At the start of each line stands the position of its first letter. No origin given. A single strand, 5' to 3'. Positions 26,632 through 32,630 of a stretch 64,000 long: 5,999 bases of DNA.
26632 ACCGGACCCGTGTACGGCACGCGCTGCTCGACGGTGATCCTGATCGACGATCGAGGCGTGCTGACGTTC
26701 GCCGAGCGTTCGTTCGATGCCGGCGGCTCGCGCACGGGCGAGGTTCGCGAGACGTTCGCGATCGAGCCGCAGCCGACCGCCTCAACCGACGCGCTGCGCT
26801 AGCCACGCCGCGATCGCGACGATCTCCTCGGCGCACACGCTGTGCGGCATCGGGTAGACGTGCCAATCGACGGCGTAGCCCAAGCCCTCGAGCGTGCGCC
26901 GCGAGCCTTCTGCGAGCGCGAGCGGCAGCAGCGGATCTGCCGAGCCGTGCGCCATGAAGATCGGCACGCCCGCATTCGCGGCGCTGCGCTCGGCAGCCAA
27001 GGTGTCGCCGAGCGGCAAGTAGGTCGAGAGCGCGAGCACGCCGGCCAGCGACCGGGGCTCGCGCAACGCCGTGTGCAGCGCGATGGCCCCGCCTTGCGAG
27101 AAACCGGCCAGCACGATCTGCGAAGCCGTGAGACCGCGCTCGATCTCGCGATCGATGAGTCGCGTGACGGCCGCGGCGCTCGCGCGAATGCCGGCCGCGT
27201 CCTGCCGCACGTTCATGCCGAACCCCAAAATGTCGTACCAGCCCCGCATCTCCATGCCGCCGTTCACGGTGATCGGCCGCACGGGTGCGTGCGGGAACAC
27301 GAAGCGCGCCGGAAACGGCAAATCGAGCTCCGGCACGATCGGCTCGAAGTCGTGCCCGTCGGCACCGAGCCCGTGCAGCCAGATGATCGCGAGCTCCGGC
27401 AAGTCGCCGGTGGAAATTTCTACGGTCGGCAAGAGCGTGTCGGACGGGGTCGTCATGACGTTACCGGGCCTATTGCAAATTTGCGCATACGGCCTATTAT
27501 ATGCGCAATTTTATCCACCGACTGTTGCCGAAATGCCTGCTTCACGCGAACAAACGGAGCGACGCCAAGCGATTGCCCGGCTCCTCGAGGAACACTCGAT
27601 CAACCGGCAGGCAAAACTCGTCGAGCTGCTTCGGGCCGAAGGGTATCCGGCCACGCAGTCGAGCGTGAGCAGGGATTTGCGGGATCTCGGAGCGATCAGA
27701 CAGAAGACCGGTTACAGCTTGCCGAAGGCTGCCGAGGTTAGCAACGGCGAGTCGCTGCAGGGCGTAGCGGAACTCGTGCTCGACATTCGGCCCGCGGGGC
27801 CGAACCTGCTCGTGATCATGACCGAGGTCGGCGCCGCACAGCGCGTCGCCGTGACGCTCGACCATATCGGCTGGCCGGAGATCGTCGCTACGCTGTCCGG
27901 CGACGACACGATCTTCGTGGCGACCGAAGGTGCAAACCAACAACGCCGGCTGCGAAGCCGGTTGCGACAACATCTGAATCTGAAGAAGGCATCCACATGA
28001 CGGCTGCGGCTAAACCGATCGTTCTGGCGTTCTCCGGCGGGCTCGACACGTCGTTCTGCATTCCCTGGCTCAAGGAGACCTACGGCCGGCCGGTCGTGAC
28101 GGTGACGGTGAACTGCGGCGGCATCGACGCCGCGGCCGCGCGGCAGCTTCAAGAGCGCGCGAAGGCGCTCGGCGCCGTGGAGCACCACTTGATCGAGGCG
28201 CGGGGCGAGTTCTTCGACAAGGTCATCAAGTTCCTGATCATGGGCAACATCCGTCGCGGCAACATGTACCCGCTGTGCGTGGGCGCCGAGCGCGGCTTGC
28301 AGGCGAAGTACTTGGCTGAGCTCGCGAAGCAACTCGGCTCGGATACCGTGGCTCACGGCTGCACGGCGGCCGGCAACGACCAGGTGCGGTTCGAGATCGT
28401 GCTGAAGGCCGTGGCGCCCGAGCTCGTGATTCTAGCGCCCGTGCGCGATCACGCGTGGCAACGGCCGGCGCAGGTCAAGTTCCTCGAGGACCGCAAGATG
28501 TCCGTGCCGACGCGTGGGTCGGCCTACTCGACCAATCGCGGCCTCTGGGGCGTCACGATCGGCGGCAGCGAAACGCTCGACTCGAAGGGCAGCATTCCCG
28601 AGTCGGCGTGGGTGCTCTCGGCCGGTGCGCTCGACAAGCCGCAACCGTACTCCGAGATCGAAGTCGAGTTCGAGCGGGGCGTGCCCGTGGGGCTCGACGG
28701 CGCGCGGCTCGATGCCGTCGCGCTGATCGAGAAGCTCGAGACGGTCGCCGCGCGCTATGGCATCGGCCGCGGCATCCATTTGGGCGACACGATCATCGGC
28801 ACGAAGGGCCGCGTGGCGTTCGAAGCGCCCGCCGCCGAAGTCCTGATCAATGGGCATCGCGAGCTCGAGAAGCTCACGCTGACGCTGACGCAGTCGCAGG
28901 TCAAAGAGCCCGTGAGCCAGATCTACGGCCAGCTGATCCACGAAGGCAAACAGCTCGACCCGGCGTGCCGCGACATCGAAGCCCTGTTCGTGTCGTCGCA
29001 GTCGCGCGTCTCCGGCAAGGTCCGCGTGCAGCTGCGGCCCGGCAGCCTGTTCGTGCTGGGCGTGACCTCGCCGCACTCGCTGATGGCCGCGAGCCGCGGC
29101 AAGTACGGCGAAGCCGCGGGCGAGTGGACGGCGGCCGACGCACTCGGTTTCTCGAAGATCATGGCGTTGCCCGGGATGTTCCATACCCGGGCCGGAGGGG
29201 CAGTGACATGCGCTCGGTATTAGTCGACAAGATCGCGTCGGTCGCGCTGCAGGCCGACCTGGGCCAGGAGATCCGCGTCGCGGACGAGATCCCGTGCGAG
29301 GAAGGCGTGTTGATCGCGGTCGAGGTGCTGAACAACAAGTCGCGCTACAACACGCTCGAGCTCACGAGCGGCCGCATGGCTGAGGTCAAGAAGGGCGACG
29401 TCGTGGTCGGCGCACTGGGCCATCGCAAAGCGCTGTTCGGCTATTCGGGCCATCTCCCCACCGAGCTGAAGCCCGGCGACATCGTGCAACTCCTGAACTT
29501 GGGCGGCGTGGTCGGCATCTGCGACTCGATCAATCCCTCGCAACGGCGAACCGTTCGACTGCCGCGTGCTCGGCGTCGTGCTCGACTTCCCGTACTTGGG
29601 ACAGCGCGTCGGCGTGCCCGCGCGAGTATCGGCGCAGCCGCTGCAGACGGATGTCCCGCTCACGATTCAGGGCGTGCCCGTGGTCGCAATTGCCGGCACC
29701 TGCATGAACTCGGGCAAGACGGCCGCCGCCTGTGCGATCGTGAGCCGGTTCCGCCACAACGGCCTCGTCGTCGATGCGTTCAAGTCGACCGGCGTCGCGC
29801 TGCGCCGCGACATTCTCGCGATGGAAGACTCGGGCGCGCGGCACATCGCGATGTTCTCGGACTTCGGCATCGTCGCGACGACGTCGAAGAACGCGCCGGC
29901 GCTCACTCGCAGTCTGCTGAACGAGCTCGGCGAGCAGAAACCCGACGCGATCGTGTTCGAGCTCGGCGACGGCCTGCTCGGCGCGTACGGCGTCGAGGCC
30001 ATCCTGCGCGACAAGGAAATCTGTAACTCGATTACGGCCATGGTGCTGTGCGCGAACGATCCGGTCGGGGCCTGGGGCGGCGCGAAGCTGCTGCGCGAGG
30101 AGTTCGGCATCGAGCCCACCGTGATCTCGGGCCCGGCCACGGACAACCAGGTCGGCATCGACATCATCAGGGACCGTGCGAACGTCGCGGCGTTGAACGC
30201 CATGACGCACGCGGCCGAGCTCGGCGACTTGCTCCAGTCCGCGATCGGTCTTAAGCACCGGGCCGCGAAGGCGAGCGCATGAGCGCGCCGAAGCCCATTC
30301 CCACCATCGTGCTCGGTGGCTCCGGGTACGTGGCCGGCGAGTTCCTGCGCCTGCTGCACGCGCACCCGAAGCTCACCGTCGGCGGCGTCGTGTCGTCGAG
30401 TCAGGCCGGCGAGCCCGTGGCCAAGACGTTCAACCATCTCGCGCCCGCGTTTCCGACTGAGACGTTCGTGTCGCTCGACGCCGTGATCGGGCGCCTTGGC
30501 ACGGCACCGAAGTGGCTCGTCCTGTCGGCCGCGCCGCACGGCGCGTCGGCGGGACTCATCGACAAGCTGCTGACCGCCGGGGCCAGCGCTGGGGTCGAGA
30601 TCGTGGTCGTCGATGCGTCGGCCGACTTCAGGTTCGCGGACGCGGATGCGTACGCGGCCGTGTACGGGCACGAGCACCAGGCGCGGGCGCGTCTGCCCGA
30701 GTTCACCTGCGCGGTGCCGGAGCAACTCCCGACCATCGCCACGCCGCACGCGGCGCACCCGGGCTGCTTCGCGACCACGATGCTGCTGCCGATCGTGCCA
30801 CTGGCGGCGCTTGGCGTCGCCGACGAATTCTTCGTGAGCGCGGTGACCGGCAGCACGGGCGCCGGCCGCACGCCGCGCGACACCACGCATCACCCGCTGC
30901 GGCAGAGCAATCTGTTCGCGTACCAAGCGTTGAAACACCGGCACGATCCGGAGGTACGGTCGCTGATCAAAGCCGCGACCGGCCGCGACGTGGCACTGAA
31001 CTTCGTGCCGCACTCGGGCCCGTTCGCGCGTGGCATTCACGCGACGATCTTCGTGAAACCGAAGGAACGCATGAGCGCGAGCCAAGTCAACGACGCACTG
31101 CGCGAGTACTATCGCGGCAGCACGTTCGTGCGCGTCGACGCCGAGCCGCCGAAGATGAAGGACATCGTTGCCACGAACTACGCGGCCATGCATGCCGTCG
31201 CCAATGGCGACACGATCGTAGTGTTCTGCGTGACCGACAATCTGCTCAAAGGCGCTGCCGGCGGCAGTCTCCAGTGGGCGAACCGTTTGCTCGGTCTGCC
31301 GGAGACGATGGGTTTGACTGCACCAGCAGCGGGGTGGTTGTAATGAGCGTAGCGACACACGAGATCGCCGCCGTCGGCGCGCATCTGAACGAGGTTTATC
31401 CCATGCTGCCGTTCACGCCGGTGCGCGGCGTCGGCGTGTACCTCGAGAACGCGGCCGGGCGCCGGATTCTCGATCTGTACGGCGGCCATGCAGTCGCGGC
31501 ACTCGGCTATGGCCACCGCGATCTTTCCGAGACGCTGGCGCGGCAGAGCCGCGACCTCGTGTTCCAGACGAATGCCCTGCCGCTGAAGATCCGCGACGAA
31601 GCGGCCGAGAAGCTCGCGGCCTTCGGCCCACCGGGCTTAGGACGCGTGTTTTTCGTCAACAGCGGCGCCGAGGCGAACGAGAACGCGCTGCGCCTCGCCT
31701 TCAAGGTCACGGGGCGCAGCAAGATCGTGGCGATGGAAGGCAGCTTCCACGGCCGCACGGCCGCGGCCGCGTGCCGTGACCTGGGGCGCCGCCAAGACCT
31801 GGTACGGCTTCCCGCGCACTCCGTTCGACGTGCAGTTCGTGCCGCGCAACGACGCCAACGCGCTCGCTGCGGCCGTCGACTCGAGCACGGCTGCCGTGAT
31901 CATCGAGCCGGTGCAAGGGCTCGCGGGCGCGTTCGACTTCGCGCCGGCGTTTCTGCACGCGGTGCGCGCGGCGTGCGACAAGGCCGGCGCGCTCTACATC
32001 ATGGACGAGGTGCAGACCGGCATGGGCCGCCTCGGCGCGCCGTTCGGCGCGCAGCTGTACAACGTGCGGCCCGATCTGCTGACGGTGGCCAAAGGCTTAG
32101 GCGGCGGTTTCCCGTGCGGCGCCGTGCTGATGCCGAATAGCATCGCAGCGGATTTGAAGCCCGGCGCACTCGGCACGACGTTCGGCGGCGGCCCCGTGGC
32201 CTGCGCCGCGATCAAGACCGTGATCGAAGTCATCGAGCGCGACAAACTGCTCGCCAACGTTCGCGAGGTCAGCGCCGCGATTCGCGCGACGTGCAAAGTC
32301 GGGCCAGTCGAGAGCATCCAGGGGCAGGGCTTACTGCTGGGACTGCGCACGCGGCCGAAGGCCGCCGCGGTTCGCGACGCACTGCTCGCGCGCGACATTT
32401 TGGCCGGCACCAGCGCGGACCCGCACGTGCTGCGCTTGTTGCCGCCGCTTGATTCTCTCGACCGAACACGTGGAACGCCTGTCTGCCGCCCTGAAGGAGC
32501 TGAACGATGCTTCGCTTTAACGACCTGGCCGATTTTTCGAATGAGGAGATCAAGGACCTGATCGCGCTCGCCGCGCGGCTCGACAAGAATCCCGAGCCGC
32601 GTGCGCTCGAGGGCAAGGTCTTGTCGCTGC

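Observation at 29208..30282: Unassigned P-loop protein X translationally coupled inside the arginine operon, at the slot where an N-acyl-glutamate synthase is expected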

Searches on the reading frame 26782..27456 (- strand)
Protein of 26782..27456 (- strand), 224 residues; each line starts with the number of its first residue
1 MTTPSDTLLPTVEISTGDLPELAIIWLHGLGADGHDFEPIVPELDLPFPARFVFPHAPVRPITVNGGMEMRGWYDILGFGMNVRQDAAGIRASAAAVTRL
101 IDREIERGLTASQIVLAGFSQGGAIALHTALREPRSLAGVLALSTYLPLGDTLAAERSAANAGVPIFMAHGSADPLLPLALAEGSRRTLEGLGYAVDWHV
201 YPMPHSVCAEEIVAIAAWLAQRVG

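Call 91: search_protein_families(library=pfam, proteins=[window:26782-27456:-], max_evalue=0.001)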
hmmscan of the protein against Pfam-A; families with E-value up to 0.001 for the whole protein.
window:26782-27456:- (224 aa): 7 families
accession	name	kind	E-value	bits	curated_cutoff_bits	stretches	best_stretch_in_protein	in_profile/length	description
PF02230.22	Abhydrolase_2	-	2.7e-49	168.4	23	1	20-220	13-214/217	Phospholipase/Carboxylesterase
PF00561.26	Abhydrolase_1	-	4.4e-07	30.2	25.8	1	93-145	51-102/245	alpha/beta hydrolase fold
PF12146.15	Hydrolase_4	-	2.1e-06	27.7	27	0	74-146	37-110/239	Serine aminopeptidase, S33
PF01738.24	DLH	-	3e-05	24.2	21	1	110-206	95-187/217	Dienelactone hydrolase family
PF12697.13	Abhydrolase_6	-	4.2e-05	24.8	26.3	1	24-191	1-132/217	Alpha/beta hydrolase family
PF00756.26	Esterase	-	6.4e-05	23.3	22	1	113-148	116-151/251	Putative esterase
PF07859.19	Abhydrolase_3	-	7.5e-05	23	25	1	90-154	49-113/210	alpha/beta hydrolase fold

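Call 92: search_protein_families(library=ncbifam, proteins=[window:26782-27456:-], max_evalue=0.001)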
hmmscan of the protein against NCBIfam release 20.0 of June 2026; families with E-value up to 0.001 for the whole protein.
window:26782-27456:- (224 aa): 5 families
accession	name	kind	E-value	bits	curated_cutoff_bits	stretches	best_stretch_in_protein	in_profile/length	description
NF008525.0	PRK11460.1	equivalog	1.6e-10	40.7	191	1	23-196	18-181/232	esterase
TIGR03695.1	menH_SHCHC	equivalog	1.2e-08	34.7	208.55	1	75-149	35-108/252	2-succinyl-6-hydroxy-2,4-cyclohexadiene-1-carboxylate synthase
NF047577.1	quino_deg_MhqD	equivalog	5.5e-05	23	325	1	17-188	8-165/195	methylhydroquinone degradation carboxylesterase MhqD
NF051488.1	bifunc_PcaDC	exception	6.9e-05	22.1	390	1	74-151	44-117/375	bifunctional 3-oxoadipate enol-lactonase/4-carboxymuconolactone decarboxylase PcaDC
NF008340.0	PRK11126.1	equivalog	0.00017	20.9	261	0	94-141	61-108/255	2-succinyl-6-hydroxy-2,4-cyclohexadiene-1-carboxylate synthase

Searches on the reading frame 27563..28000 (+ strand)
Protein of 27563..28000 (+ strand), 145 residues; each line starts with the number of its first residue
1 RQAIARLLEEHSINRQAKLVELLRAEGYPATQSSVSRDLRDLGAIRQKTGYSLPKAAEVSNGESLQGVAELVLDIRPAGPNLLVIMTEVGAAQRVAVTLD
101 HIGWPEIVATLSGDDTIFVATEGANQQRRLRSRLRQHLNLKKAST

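Call 10: search_protein_families(library=ncbifam, proteins=[window:27563-28000:+], max_evalue=0.00001)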
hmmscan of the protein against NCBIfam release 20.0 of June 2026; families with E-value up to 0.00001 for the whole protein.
window:27563-28000:+ (145 aa): 5 families
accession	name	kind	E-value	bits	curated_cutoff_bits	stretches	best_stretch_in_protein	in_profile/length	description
TIGR01529.1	argR_whole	equivalog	1.2e-28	99.9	130.45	1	2-136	5-144/146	arginine repressor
NF003457.0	PRK05066.1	equivalog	7.1e-22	77.6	194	1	2-139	12-153/156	transcriptional regulator ArgR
NF002880.0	PRK03341.1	equivalog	1.3e-20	73.6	200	1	2-136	20-165/170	arginine repressor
NF003281.1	PRK04280.1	equivalog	2.2e-19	70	182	1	4-135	9-145/148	transcriptional regulator AhrC/ArgR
NF001680.0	PRK00441.1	equivalog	1.5e-16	60.8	184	1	4-138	9-148/150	arginine repressor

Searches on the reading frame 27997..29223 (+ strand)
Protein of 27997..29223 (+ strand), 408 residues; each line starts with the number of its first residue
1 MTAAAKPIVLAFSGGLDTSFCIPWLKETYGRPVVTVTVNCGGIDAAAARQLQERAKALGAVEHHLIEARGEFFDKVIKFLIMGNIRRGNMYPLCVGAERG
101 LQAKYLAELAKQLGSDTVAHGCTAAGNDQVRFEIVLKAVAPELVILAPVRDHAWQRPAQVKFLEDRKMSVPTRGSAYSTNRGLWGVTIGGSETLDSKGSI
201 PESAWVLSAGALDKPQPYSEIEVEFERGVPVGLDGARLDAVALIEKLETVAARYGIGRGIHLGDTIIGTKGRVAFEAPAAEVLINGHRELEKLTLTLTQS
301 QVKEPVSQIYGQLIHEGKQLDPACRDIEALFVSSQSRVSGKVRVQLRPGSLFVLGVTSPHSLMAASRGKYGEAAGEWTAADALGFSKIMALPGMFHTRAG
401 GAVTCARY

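Call 10: search_protein_families(library=ncbifam, proteins=[window:27997-29223:+], max_evalue=0.00001)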
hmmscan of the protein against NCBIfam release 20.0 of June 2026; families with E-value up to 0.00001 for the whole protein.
window:27997-29223:+ (408 aa): 7 families
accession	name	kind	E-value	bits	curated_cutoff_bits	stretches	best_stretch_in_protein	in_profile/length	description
NF001770.0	PRK00509.1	equivalog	3.5e-92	309.5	334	1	5-395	4-393/401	argininosuccinate synthase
NF003385.0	PRK04527.1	equivalog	1.2e-91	307.3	603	1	5-390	3-386/401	argininosuccinate synthase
TIGR00032.1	argG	equivalog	5.4e-89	299.2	268.2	1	8-394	2-387/394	argininosuccinate synthase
NF010392.0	PRK13820.1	equivalog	9e-85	285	512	1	6-391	3-383/395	argininosuccinate synthase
NF038212.1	argG_rel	exception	1e-35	123.3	425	1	4-370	13-375/381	argininosuccinate synthase-related protein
NF003779.0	PRK05370.1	equivalog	5.6e-27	94.7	657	1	6-358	12-376/448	argininosuccinate synthase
NF011258.0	PRK14664.1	equivalog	9.1e-08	31.6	680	1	3-122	3-116/362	tRNA 2-thiouridine(34) synthase MnmA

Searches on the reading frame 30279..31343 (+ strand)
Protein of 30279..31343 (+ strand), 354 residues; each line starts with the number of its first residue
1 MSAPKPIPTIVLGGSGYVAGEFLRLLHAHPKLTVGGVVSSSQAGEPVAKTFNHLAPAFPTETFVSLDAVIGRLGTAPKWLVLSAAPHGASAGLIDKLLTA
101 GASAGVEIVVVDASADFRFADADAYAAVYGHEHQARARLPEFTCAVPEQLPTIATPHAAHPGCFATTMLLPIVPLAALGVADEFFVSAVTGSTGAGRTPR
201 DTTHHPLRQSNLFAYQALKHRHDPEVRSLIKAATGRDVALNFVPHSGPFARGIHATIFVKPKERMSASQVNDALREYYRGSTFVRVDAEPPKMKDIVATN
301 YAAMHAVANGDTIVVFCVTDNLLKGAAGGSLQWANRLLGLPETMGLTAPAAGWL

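Call 10: search_protein_families(library=ncbifam, proteins=[window:30279-31343:+], max_evalue=0.00001)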
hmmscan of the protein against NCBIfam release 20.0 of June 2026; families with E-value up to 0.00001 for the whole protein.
window:30279-31343:+ (354 aa): 4 families
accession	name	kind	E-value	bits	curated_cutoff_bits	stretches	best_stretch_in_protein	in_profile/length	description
TIGR01850.1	argC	equivalog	4.7e-79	266.1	233.6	1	9-348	3-340/345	N-acetyl-gamma-glutamyl-phosphate reductase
TIGR01851.1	argC_other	equivalog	5.1e-18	65.4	229.85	1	108-340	74-310/310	N-acetyl-gamma-glutamyl-phosphate reductase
NF006416.0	PRK08664.1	subfamily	3.1e-07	29.9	232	0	10-48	7-46/350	aspartate-semialdehyde dehydrogenase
TIGR00978.1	asd_EA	equivalog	3.2e-06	26.5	301.2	0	11-62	5-57/342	aspartate-semialdehyde dehydrogenase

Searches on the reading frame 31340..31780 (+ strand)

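Call 10: search_protein_families(library=ncbifam, proteins=[window:31340-31780:+], max_evalue=0.00001)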
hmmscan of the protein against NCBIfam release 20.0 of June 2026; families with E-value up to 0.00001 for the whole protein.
window:31340-31780:+ (147 aa): 65 families (the best 25 are shown)
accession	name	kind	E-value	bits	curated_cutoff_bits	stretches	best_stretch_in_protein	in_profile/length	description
TIGR00707.1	argD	subfamily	1.6e-27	96.3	410.05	1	18-143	4-132/381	acetylornithine/succinylornithine family transaminase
NF002874.0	PRK03244.1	equivalog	3.6e-27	95.2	457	1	16-143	18-145/399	acetylornithine transaminase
NF002797.0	PRK02936.1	equivalog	2.3e-26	92.5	496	1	15-143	3-129/385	acetylornithine transaminase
NF005993.0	PRK08117.1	subfamily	2.4e-25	89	574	1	28-143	30-146/433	aspartate aminotransferase family protein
NF045491.1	LysJ_Sulfobales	equivalog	1.8e-24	86.4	700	1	24-143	11-130/386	[LysW]-aminoadipate semialdehyde/glutamate semialdehyde transaminase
NF002325.0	PRK01278.1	subfamily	7.5e-24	84.1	372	1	14-143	4-137/395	acetylornithine transaminase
NF004718.0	PRK06062.1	subfamily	9.5e-24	83.7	472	1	24-143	39-158/454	hypothetical protein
NF042418.1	LysJ_Th_th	equivalog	5.4e-23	81.5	700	1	19-143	14-138/386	[LysW]-aminoadipate semialdehyde transaminase LysJ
NF004426.0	PRK05769.1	equivalog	6.6e-23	81.2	552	1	22-143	35-158/441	acetyl ornithine aminotransferase family protein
NF004800.0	PRK06149.1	equivalog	8e-23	80.4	973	1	14-143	558-684/972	aminotransferase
NF003468.0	PRK05093.1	subfamily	8.4e-21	74.1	522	1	17-140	17-144/405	acetylornithine/succinyldiaminopimelate transaminase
NF049939.1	HyAminethphonNHLyPbfA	equivalog_domain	1.5e-20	73.1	525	1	31-143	51-162/442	(R)-1-hydroxy-2-aminoethylphosphonate ammonia-lyase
NF005102.0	PRK06541.1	equivalog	4.2e-20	71.7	574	1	28-143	39-161/460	aspartate aminotransferase family protein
TIGR03246.1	arg_catab_astC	subfamily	9.9e-20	70.8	609.95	1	19-141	13-139/397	acetylornithine/succinylornithine family transaminase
NF002985.0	PRK03715.1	equivalog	2.1e-19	69.5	568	1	28-143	23-141/395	acetylornithine transaminase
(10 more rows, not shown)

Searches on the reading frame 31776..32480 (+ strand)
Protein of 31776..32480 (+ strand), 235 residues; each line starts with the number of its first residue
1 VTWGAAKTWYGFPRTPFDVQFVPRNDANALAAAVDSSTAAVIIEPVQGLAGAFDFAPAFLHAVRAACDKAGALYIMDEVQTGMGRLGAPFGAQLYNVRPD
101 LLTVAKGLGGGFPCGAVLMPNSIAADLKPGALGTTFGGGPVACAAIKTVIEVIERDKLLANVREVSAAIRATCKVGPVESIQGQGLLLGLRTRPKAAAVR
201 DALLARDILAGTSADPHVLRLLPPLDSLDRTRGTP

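Call 10: search_protein_families(library=ncbifam, proteins=[window:31776-32480:+], max_evalue=0.00001)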
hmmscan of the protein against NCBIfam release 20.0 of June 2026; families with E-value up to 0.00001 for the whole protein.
window:31776-32480:+ (235 aa): 69 families (the best 25 are shown)
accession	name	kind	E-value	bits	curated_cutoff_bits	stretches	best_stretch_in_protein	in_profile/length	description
NF002874.0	PRK03244.1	equivalog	1.8e-60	204.8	457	1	12-225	158-374/399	acetylornithine transaminase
TIGR00707.1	argD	subfamily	1.1e-57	195.6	410.05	1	11-225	144-362/381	acetylornithine/succinylornithine family transaminase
NF002325.0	PRK01278.1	subfamily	1.1e-57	195.5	372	1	18-225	156-368/395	acetylornithine transaminase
NF002797.0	PRK02936.1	equivalog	6e-53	179.9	496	1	7-225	137-359/385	acetylornithine transaminase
NF003468.0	PRK05093.1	subfamily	1.1e-52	179.1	522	1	5-225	153-381/405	acetylornithine/succinyldiaminopimelate transaminase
TIGR03246.1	arg_catab_astC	subfamily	2.8e-49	168.2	609.95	1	4-225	146-375/397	acetylornithine/succinylornithine family transaminase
NF042418.1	LysJ_Th_th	equivalog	3.2e-48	164.6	700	1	17-225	156-367/386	[LysW]-aminoadipate semialdehyde transaminase LysJ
NF009047.0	PRK12381.1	subfamily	9.5e-47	159.7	630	1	12-197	158-348/406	bifunctional succinylornithine transaminase/acetylornithine transaminase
NF003397.0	PRK04612.1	equivalog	1.6e-41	142.5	735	1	11-229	160-387/408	acetylornithine transaminase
NF005993.0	PRK08117.1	subfamily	4.8e-41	140.7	574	1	36-225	206-409/433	aspartate aminotransferase family protein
NF045491.1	LysJ_Sulfobales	equivalog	5.2e-41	140.8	700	1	18-224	149-358/386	[LysW]-aminoadipate semialdehyde/glutamate semialdehyde transaminase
NF003273.0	PRK04260.1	equivalog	3.1e-39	134.6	616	1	15-226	143-358/376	acetylornithine transaminase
NF004426.0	PRK05769.1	equivalog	1.3e-37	129.6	552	1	37-225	221-419/441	acetyl ornithine aminotransferase family protein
NF003145.0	PRK04073.1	equivalog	3.7e-37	127.8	656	1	19-225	168-377/396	ornithine--oxo-acid transaminase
TIGR01885.1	Orn_aminotrans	equivalog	1.2e-35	123.1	378.4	1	18-225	164-383/402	ornithine--oxo-acid transaminase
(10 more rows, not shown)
